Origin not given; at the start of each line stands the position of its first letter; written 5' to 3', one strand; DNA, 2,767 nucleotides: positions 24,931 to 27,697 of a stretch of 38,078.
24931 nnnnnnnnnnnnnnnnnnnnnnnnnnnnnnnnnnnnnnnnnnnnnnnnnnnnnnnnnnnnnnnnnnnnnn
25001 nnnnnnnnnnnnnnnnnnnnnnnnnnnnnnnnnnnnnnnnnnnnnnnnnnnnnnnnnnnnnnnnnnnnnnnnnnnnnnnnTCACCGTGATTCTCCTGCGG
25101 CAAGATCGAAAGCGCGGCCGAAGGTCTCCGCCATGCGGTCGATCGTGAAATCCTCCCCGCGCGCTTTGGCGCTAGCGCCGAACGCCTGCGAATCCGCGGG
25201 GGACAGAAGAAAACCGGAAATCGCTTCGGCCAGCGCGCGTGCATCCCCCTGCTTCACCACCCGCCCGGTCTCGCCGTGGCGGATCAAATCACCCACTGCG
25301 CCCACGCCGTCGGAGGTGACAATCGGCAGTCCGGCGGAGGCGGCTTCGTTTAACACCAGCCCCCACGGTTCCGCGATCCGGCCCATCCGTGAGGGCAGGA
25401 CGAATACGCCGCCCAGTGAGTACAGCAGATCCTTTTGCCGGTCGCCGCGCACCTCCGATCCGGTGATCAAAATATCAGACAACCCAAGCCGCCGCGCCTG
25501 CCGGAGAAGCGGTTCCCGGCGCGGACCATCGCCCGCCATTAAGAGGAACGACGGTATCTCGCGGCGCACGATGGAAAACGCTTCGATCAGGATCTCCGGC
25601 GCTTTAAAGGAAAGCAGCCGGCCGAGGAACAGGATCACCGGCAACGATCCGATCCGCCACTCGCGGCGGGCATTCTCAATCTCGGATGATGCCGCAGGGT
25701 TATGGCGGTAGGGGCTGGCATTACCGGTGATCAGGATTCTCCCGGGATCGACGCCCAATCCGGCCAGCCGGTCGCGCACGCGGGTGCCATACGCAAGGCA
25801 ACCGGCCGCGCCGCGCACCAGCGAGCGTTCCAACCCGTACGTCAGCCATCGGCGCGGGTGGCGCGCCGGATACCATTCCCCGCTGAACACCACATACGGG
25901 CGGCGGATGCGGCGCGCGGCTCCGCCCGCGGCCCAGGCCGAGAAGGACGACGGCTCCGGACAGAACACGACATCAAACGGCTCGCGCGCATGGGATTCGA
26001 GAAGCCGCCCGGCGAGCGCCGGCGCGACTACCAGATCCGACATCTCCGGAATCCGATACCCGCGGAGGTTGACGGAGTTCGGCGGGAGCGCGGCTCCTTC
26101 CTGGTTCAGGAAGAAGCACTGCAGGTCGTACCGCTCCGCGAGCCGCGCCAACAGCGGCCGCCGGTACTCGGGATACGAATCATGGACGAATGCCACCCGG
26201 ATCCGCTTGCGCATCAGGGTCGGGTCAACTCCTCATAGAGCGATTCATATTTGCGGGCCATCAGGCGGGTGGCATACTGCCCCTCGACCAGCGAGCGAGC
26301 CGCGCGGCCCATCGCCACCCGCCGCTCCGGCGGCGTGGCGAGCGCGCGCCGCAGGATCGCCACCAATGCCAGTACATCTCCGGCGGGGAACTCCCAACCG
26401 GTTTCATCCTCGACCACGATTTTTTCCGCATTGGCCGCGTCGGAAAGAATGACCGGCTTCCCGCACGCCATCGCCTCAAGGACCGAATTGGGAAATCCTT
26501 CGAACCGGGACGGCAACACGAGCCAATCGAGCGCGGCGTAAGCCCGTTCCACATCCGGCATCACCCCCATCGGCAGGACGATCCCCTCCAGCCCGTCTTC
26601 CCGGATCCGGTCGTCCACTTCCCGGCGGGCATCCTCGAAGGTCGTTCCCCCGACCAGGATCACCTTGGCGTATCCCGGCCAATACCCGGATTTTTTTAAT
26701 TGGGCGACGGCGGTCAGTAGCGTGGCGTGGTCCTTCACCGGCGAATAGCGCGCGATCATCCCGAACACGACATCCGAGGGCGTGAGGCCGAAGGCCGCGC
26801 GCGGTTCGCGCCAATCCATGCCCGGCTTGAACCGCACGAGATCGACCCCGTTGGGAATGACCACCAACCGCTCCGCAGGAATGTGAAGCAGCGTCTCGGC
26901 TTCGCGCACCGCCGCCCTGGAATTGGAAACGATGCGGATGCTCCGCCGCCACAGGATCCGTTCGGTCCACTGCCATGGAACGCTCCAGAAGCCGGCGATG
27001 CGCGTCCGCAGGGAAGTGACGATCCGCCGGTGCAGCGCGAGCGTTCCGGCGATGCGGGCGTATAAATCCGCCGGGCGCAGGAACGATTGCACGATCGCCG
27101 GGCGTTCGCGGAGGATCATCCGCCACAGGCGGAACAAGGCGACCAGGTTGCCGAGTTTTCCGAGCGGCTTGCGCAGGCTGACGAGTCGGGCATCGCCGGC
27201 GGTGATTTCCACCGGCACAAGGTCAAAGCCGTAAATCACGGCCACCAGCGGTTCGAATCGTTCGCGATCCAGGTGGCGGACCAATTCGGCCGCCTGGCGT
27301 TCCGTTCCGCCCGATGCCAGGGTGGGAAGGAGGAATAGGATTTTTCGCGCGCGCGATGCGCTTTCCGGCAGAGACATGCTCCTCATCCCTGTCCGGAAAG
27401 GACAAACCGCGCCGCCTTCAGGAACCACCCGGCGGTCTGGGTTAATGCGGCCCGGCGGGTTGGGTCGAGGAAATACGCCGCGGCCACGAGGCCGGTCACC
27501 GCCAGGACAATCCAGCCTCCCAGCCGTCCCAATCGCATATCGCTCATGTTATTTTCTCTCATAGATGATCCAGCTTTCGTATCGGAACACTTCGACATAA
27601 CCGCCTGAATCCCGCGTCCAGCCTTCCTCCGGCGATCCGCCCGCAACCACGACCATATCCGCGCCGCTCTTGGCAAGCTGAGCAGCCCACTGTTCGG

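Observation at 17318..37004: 16-gene, 19.7-kb translationally coupled glycan operon: 9 cytoplasmic GTs plus two non-STT3 GT-C-like enzymes, but no recognisable priming transferase, Wzx/Wzy, Wzz or in-operon exporter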

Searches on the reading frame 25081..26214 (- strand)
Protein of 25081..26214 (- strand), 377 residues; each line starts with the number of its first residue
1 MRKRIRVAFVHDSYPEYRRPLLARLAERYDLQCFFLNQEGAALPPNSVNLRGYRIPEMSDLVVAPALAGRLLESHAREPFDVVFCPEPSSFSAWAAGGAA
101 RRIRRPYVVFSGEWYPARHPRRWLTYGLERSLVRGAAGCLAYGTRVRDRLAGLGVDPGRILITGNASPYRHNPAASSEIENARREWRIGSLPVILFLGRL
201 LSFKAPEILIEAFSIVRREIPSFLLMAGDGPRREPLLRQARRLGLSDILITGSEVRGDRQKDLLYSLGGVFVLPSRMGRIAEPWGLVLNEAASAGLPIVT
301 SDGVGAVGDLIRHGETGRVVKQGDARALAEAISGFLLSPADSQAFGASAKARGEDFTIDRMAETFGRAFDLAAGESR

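Call 5: search_protein_families(library=pfam, proteins=[window:25081-26214:-], max_evalue=0.01)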
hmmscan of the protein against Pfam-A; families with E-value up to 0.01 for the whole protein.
window:25081-26214:- (377 aa): 5 families
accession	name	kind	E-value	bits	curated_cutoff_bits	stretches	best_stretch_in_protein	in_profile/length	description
PF00534.26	Glycos_transf_1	-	3.6e-30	105.2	26.4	1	180-351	3-171/172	Glycosyl transferases group 1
PF13692.12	Glyco_trans_1_4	-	7.1e-26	91.6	27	1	192-335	2-139/142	Glycosyl transferases group 1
PF13579.12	Glyco_trans_4_4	-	3.6e-11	44.1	29.7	1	19-165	8-157/158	Glycosyl transferase 4-like domain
PF13439.12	Glyco_transf_4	-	1.2e-07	32.3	28.5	1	21-162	11-161/170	Glycosyltransferase Family 4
PF20706.3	GT4-conflict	-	1.6e-05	24.5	26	1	128-313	139-323/385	Family 4 Glycosyltransferase in conflict systems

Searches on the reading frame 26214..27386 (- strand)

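Call 5: search_protein_families(library=pfam, proteins=[window:26214-27386:-], max_evalue=0.01)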
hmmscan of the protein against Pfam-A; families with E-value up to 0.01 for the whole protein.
window:26214-27386:- (390 aa): 6 families
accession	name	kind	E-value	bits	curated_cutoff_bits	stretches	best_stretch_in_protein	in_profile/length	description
PF00534.26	Glycos_transf_1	-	8e-25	87.8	26.4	1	200-364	10-170/172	Glycosyl transferases group 1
PF13692.12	Glyco_trans_1_4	-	9.1e-25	88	27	1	207-349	3-140/142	Glycosyl transferases group 1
PF13439.12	Glyco_transf_4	-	1.8e-19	70.8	28.5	1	26-184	2-169/170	Glycosyltransferase Family 4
PF13579.12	Glyco_trans_4_4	-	9.4e-14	52.5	29.7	1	26-180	1-158/158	Glycosyl transferase 4-like domain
PF13524.12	Glyco_trans_1_2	-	1.2e-05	25.7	25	1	296-374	61-136/144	Glycosyl transferase-like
PF20706.3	GT4-conflict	-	2e-05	24.2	26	1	177-317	168-313/385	Family 4 Glycosyltransferase in conflict systems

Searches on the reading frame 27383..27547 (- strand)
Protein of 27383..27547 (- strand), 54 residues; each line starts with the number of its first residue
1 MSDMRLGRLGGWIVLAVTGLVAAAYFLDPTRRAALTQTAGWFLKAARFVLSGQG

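Call 5: search_protein_families(library=pfam, proteins=[window:27383-27547:-], max_evalue=0.01)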
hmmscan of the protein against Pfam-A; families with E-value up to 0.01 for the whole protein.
window:27383-27547:- (54 aa): 0 families

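Call 7: search_protein_families(library=pfam, proteins=[window:27383-27547:-], max_evalue=10)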
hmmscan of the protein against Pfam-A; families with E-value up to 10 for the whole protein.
window:27383-27547:- (54 aa): 2 families
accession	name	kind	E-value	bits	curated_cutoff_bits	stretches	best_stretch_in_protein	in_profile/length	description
PF23124.1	Xre_MbcA_ParS-like_N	-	0.062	14.5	28.6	1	16-49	33-68/77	Antitoxin Xre/MbcA/ParS-like, N-terminal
PF18204.6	PGF-CTERM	-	0.6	10.6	18.8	1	13-26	6-19/23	PGF-CTERM motif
